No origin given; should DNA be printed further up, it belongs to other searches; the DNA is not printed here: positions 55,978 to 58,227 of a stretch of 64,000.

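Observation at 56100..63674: Low-GC horizontally acquired cassette: AOR-family oxidoreductase co-oriented with a BMP-type ABC importer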

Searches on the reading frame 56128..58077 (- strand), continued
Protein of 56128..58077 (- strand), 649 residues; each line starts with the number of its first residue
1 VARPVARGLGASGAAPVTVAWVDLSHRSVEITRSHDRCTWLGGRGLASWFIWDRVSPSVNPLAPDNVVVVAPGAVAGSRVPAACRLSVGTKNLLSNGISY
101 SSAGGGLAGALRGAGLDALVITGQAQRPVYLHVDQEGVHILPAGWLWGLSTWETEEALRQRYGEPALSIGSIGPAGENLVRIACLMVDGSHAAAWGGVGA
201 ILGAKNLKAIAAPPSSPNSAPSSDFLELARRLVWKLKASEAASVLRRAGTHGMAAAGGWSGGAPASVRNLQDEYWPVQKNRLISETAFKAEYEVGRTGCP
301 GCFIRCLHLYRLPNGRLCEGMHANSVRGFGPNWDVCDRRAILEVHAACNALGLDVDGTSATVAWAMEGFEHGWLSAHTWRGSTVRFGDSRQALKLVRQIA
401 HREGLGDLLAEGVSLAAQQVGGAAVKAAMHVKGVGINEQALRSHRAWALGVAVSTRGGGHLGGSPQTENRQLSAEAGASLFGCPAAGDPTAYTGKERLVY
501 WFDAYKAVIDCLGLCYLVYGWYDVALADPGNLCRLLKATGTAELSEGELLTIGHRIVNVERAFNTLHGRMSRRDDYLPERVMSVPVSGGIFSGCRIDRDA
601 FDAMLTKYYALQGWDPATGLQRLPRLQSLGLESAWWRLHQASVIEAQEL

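Call 29: search_solved_structures(query=window:56128-58077:-, show_alignments=3)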
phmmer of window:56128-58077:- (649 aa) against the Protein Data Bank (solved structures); distinct sequences matched with E-value up to 0.001: 9.
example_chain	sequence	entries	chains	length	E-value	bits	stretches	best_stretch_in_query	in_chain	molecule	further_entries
1aor_A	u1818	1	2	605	1.5e-84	287.8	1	38-631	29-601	ALDEHYDE FERREDOXIN OXIDOREDUCTASE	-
9mqx_D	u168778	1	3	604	1.4e-68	235.1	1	33-631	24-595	Aldehyde:ferredoxin oxidoreductase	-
8c0z_A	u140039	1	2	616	5.1e-63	216.6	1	40-630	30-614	Aldehyde:ferredoxin oxidoreductase,tungsten-containing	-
9g7j_A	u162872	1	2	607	2.1e-62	214.6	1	39-632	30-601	Aldehyde ferredoxin oxidoreductase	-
1b25_A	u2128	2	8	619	3.1e-61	210.8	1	39-633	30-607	PROTEIN (FORMALDEHYDE FERREDOXIN OXIDOREDUCTASE) | FORMALDEHYDE FERREDOXIN OXIDOREDUCTASE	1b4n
9q1t_A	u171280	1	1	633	3e-51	177.8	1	19-632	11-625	Tungsten-dependent aldehyde oxidoreductase WOR83 from Haloferax volcanii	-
6x6u_A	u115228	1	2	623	3.9e-46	160.9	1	22-462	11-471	Formaldehyde:ferredoxin oxidoreductase wor5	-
6x1o_A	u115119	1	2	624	3.9e-46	160.9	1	22-462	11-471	Formaldehyde:ferredoxin oxidoreductase wor5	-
4z3w_A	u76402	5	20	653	1.1e-35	126.3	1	20-213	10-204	Benzoyl-CoA reductase, putative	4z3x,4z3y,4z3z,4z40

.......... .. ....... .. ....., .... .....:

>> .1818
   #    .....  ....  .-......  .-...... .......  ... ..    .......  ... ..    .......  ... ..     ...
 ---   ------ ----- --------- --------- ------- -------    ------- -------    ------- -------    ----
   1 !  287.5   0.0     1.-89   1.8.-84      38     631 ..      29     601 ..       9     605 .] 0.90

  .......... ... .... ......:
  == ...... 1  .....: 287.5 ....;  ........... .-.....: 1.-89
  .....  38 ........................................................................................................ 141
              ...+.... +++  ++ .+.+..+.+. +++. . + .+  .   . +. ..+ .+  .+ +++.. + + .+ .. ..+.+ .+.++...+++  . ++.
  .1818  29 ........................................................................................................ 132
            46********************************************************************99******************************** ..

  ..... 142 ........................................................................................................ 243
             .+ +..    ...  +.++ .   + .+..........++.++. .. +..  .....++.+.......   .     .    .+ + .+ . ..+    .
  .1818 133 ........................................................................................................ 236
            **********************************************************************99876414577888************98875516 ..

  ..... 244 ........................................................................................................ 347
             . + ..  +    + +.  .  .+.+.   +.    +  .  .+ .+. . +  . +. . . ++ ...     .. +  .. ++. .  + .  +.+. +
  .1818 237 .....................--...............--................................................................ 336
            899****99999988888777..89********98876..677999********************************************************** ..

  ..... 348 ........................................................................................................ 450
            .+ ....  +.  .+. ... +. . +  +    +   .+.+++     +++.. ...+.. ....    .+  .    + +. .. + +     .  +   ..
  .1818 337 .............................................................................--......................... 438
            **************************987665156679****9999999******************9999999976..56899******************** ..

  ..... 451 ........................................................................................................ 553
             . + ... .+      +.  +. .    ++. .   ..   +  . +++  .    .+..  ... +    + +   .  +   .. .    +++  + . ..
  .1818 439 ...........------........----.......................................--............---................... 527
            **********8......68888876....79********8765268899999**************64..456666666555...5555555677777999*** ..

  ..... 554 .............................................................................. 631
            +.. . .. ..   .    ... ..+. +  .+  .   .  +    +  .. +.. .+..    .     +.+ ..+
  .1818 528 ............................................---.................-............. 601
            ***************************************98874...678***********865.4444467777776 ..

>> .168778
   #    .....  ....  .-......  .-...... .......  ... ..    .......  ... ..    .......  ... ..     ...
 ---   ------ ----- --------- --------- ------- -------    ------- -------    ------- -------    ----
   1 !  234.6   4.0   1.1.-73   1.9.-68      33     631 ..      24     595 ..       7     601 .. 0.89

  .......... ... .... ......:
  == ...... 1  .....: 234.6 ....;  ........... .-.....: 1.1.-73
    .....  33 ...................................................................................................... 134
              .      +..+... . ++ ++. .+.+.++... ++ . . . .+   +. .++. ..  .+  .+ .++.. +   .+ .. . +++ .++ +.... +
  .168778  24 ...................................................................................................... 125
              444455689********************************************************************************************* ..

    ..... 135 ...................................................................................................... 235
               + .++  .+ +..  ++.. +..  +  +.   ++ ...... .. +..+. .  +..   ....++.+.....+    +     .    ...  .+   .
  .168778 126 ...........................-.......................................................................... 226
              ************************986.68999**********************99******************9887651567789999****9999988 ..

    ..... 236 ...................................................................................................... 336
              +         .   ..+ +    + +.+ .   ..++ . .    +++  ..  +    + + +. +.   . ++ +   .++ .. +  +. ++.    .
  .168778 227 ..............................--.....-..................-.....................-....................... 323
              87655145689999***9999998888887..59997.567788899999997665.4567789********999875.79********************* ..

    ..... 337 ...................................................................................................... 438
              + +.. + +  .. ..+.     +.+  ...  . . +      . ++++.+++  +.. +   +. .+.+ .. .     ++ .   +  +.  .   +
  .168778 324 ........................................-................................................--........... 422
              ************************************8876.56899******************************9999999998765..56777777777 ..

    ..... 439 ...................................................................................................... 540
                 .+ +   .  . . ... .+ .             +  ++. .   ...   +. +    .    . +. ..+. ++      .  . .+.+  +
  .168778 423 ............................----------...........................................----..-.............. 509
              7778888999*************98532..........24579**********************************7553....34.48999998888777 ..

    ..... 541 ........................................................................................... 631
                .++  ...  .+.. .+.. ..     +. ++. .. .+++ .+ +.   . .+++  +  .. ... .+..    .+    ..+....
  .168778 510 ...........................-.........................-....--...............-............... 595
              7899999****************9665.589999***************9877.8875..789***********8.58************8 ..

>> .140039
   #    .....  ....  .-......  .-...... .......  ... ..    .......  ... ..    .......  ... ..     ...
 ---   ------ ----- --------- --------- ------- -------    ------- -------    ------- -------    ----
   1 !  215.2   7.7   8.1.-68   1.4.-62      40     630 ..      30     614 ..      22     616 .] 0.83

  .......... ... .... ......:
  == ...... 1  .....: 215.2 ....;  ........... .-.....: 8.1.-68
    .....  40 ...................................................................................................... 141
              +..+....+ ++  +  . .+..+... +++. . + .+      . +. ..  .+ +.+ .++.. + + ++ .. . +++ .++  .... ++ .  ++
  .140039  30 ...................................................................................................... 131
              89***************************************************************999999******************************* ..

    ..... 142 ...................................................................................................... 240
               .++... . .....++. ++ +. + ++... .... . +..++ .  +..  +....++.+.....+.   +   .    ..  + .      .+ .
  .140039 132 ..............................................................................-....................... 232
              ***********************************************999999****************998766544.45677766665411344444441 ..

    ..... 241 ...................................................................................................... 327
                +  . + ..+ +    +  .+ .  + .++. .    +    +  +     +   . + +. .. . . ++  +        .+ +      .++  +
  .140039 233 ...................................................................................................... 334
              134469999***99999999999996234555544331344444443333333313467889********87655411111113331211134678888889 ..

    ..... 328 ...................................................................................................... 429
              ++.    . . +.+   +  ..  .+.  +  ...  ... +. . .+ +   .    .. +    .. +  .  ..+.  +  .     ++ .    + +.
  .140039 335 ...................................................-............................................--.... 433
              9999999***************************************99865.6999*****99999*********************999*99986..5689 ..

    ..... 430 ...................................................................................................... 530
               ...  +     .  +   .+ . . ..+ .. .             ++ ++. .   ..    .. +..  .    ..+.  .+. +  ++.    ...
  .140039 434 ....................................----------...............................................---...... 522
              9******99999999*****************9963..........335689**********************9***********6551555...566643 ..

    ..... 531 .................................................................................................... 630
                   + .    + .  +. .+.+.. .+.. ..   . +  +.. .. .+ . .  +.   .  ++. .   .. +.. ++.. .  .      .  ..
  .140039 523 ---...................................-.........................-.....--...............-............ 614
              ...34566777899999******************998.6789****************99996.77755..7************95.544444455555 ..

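Call 31: find_encoding_contigs(protein=P0001, flank=10000, max_places=3)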
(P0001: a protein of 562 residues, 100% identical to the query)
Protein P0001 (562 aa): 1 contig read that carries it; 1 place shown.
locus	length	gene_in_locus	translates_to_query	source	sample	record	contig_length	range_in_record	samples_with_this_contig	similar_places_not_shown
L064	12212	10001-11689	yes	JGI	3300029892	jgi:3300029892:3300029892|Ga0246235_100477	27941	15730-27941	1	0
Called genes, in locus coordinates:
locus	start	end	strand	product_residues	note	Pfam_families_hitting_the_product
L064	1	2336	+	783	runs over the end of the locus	PF02190:LON_substr_bdg, PF00004:AAA, PF07728:AAA_5 (weak), PF22667:Lon_lid, PF05362:Lon_C, PF13541:ChlI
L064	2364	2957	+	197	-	PF01926:MMR_HSR1, PF02421:FeoB_N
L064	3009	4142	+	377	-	PF00155:Aminotran_1_2, PF00266:Aminotran_5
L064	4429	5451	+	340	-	PF02608:Bmp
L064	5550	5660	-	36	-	-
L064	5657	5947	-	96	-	-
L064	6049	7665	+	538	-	PF00005:ABC_tran, PF13304:AAA_21 (faint), PF00005:ABC_tran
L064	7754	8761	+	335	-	PF02653:BPD_transp_2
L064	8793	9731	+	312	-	PF02653:BPD_transp_2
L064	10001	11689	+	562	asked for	PF02730:AFOR_N, PF01314:AFOR_C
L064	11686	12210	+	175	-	?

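Call 58: search_protein_families(library=pfam, proteins=[L007:6119-7558:-, L007:8427-9674:-, L008:3874-4845:+, L008:4963-6309:-, L010:1913-2716:+, L010:2793-4715:+, L010:4684-5901:+, L010:7933-8916:+, L035:393-2222:+], max_evalue=0.01)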
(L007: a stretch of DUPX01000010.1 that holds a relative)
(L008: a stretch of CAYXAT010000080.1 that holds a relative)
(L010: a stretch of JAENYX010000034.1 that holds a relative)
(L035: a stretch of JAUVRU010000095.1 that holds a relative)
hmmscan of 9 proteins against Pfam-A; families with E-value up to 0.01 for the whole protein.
L007:6119-7558:- (479 aa): 3 families
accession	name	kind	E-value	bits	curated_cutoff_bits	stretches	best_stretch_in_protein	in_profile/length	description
PF09180.16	ProRS-C_1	-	1.4e-27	96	31.5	1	411-479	1-71/71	Prolyl-tRNA synthetase, C-terminal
PF03129.25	HGTP_anticodon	-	2.1e-23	82.7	21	1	292-384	1-93/94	Anticodon binding domain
PF00587.30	tRNA-synt_2b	-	8.4e-22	78.5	29.3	1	104-272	6-175/179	tRNA synthetase class II core domain (G, H, P, S and T)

L007:8427-9674:- (415 aa): 2 families
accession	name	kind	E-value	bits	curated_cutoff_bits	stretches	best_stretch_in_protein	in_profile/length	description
PF07969.17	Amidohydro_3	-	1.5e-33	117.4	29.7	2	95-405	151-471/472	Amidohydrolase family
PF01979.26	Amidohydro_1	-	4.1e-16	59.6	25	1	53-404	1-344/345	Amidohydrolase family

L008:3874-4845:+ (323 aa): 3 families
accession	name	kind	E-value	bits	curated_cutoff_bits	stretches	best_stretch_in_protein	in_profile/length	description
PF16868.10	NMT1_3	-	1.4e-72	245.2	27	1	44-321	1-286/289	NMT1-like family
PF09084.16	NMT1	-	2.3e-12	47.7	20.5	1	86-204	36-149/216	NMT1/THI5 like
PF12974.12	Phosphonate-bd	-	2e-05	24.6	27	1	130-223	87-184/242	ABC transporter, phosphonate, periplasmic substrate-binding protein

L008:4963-6309:- (448 aa): 3 families
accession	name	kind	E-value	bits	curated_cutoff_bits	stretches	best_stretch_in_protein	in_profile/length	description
PF01554.23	MatE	-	3.9e-56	189.6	24.9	2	21-180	1-159/161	MatE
PF03023.19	MurJ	-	7.1e-11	41.8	27.4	1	86-253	274-437/451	Lipid II flippase MurJ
PF13440.11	Polysacc_synt_3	-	0.00058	19.6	23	1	13-110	175-273/293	Polysaccharide biosynthesis protein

L010:1913-2716:+ (267 aa): 1 family
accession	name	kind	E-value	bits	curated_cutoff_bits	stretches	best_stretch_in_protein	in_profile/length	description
PF04199.19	Cyclase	-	2.1e-35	122.4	23.1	1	17-194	1-142/142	Putative cyclase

L010:2793-4715:+ (640 aa): 1 family
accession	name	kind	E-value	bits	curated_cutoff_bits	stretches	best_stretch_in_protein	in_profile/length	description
PF06808.19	DctM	-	1.2e-74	252.1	23.8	1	116-554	7-406/413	Tripartite ATP-independent periplasmic transporter, DctM component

L010:4684-5901:+ (405 aa): 2 families
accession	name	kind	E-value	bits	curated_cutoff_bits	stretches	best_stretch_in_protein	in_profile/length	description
PF00682.25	HMGL-like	-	5.4e-60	203.4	29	1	35-291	2-258/260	HMGL-like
PF22617.1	HCS_D2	-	2e-11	44.5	27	1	307-385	1-80/82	Homocitrate synthase post-HMGL domain-like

L010:7933-8916:+ (327 aa): 3 families
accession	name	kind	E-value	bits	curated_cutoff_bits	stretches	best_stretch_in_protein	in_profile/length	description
PF16868.10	NMT1_3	-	2.4e-75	254.3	27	1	48-327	1-288/289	NMT1-like family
PF09084.16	NMT1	-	2.5e-11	44.3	20.5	1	86-207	32-147/216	NMT1/THI5 like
PF12974.12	Phosphonate-bd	-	2.4e-08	34.1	27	1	74-292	28-218/242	ABC transporter, phosphonate, periplasmic substrate-binding protein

L035:393-2222:+ (609 aa): 1 family
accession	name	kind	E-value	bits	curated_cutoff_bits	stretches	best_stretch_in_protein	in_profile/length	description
PF25275.1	Golvesin_C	-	2.3e-23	83.1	31.6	1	94-224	1-130/132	Golvesin C-terminal domain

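Call 61: find_encoding_contigs(protein=P0084, flank=10000, max_places=1)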
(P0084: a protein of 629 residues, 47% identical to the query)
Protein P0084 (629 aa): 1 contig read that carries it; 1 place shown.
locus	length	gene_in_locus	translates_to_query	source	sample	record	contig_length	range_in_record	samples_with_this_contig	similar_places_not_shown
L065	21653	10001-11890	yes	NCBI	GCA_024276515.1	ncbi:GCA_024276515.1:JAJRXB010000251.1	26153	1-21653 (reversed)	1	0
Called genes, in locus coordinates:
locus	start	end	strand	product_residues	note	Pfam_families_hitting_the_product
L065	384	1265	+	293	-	PF04199:Cyclase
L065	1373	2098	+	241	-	-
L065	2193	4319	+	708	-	PF02730:AFOR_N, PF01314:AFOR_C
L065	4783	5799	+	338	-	PF02608:Bmp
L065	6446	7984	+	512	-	PF00005:ABC_tran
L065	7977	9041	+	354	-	PF02653:BPD_transp_2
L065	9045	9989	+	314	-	PF02653:BPD_transp_2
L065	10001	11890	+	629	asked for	PF02730:AFOR_N, PF01314:AFOR_C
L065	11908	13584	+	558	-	PF01642:MM_CoA_mutase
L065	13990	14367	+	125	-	-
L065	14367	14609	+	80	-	-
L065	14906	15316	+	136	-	PF00903:Glyoxalase, PF13468:Glyoxalase_3, PF13669:Glyoxalase_4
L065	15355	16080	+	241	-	-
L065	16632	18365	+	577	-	PF27530:HMA_AllF_N, PF00549:Ligase_CoA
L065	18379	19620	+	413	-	PF06545:AllG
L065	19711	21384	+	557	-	PF04199:Cyclase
